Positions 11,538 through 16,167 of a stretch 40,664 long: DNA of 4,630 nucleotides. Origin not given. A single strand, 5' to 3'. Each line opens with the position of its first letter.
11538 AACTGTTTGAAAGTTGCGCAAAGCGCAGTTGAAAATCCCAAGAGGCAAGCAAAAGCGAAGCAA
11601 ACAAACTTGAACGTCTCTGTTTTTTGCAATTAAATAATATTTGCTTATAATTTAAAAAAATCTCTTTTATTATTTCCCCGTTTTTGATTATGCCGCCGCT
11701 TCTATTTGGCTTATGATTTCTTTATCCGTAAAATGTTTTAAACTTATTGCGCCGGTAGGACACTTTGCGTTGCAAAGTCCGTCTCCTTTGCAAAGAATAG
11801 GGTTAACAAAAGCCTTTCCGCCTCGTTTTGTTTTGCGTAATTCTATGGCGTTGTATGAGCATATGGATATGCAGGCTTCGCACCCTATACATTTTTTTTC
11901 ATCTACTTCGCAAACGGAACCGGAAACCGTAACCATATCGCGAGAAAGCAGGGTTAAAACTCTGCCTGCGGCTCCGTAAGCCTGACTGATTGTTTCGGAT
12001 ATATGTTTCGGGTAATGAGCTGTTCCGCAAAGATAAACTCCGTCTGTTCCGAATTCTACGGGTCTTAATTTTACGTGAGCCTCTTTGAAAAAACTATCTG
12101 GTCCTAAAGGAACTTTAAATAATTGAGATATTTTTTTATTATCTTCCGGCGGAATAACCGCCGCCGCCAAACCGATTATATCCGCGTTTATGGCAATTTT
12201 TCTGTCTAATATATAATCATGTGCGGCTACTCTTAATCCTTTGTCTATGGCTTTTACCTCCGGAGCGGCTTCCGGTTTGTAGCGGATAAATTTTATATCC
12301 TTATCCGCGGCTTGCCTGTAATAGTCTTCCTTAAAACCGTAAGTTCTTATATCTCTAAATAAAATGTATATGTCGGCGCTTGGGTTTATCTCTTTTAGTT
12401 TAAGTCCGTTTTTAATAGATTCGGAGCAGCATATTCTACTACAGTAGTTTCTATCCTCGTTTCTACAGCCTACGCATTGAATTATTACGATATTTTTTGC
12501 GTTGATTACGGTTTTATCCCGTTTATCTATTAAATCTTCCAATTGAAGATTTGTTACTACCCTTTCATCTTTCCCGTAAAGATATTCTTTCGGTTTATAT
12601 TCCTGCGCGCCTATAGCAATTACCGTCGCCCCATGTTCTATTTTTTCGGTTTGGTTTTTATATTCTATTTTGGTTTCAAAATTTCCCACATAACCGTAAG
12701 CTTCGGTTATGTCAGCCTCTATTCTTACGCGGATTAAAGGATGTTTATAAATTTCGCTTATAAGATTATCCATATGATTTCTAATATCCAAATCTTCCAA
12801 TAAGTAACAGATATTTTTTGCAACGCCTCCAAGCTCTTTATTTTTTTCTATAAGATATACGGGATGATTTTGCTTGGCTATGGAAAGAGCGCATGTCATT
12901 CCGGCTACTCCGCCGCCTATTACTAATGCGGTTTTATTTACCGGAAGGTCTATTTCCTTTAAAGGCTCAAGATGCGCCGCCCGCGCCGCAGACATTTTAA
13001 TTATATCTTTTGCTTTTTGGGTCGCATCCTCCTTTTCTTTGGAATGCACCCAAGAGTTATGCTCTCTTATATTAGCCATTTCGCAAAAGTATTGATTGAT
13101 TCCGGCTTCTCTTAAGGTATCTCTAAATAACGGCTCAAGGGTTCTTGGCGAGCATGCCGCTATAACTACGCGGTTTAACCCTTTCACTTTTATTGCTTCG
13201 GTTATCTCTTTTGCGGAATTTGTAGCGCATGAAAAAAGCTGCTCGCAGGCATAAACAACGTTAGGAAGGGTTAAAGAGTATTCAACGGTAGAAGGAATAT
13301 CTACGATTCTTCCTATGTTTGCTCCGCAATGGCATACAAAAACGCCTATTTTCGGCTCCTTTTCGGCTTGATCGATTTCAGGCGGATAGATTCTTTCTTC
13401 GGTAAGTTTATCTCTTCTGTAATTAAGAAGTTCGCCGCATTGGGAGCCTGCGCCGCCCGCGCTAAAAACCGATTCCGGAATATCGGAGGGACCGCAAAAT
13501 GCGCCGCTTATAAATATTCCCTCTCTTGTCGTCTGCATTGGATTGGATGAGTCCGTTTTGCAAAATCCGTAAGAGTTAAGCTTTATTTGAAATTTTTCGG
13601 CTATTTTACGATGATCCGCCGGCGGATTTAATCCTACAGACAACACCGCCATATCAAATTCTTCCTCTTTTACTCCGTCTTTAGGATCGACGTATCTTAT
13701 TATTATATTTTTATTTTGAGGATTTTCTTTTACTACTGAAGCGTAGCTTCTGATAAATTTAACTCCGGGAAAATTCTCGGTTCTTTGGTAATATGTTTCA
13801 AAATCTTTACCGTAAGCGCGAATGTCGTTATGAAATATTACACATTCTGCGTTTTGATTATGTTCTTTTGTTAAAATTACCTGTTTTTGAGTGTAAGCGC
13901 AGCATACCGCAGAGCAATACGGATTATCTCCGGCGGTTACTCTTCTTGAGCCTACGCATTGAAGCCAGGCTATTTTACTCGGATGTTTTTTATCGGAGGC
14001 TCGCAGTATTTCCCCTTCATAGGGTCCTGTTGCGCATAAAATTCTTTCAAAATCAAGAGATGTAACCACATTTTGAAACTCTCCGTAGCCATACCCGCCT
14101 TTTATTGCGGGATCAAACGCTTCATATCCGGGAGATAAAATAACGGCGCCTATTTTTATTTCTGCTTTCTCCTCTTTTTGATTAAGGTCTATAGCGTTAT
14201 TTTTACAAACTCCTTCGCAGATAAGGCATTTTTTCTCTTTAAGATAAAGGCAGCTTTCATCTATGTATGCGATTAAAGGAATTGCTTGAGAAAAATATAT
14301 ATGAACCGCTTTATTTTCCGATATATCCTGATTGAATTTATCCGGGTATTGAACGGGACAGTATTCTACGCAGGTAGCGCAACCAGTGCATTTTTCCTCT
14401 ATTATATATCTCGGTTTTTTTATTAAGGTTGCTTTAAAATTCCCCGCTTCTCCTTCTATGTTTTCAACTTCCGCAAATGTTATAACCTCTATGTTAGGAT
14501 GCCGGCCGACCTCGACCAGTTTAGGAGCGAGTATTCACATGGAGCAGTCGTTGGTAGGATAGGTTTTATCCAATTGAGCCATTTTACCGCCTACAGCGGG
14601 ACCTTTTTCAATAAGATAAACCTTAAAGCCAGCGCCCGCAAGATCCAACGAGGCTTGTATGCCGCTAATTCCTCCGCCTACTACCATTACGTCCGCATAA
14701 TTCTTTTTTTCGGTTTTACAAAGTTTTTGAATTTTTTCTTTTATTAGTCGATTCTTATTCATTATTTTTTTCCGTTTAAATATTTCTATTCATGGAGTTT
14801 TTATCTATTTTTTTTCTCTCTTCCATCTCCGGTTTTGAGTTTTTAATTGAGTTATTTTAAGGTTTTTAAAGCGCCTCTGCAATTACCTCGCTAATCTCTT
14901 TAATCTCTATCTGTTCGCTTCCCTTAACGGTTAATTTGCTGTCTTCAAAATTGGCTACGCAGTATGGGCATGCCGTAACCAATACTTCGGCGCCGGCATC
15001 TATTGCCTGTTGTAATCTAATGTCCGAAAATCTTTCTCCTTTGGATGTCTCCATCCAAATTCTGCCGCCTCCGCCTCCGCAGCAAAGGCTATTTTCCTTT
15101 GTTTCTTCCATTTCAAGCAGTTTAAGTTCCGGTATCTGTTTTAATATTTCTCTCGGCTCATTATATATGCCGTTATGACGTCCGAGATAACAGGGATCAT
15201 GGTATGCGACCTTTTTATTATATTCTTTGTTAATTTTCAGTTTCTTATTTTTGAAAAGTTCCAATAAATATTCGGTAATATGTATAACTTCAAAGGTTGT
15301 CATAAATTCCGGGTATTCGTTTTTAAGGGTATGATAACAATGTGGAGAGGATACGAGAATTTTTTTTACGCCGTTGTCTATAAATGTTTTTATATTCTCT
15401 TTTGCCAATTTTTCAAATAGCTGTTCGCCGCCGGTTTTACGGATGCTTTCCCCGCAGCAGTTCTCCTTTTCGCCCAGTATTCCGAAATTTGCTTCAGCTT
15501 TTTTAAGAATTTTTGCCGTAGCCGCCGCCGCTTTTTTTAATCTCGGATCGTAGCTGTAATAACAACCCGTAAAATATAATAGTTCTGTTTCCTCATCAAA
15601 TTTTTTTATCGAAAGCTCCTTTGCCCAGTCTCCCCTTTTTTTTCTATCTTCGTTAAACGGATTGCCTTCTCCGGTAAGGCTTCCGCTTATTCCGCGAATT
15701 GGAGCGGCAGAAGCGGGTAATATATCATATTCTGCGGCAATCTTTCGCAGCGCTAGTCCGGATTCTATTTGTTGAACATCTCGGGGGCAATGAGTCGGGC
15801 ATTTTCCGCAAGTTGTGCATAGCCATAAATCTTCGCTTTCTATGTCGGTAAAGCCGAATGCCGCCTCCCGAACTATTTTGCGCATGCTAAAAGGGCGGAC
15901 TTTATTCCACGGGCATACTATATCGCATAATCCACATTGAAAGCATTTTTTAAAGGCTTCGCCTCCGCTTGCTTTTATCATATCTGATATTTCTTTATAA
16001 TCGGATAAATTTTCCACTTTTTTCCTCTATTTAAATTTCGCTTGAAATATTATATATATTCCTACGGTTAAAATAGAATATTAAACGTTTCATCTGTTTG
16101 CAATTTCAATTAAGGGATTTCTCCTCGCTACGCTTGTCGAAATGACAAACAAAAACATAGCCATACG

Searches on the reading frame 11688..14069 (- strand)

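Call 43: search_protein_families(library=pfam, proteins=[window:11688-14069:-], max_evalue=0.00001)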
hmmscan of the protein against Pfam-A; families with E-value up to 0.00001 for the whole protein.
window:11688-14069:- (793 aa): 8 families
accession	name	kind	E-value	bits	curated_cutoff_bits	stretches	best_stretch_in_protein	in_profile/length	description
PF07992.20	Pyr_redox_2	-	5.6e-15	56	26.1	1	382-514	4-136/291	Pyridine nucleotide-disulphide oxidoreductase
PF12838.12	Fer4_7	-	1.3e-08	35.6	27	1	726-774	1-52/52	4Fe-4S dicluster domain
PF13450.12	NAD_binding_8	-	4.1e-07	30.6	21.9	1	383-419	1-37/68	NAD(P)-binding Rossmann-like domain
PF12831.13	FAD_oxidored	-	7e-07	29.3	27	1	382-419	3-40/416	FAD dependent oxidoreductase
PF00890.30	FAD_binding_2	-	8.7e-07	28.9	20.4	1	381-415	2-36/414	FAD binding domain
PF00037.32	Fer4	-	9.1e-07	28.9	21.1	0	721-743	2-24/24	4Fe-4S binding domain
PF14697.11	Fer4_21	-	3.6e-06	27.4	35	1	721-776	2-58/59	4Fe-4S dicluster domain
PF03486.20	HI0933_like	-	8e-06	25.9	50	0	381-414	3-36/244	HI0933-like protein Rossmann domain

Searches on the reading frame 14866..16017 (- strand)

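Call 43: search_protein_families(library=pfam, proteins=[window:14866-16017:-], max_evalue=0.00001)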
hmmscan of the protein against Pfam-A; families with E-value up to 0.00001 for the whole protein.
window:14866-16017:- (383 aa): 7 families
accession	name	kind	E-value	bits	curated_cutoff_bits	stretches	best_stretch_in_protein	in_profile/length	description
PF02754.22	CCG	-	1.4e-38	131.3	20.6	2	270-357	1-84/85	Cysteine-rich domain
PF13183.11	Fer4_8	-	3.6e-10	40.7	27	1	22-81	2-68/68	4Fe-4S dicluster domain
PF13187.11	Fer4_9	-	1.1e-07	32.1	27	1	24-80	1-50/52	4Fe-4S dicluster domain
PF13534.11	Fer4_17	-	3.8e-07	31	22.2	1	24-81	1-60/61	4Fe-4S dicluster domain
PF12838.12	Fer4_7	-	1.4e-06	29.1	27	1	24-81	1-52/52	4Fe-4S dicluster domain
PF13237.11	Fer4_10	-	4.7e-06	26.9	25.5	0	23-78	7-53/53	4Fe-4S dicluster domain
PF25160.1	LdpA_Fe-S-bd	-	7.7e-06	26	27.6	0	18-44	21-47/49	LdpA Fe-S cluster-binding domain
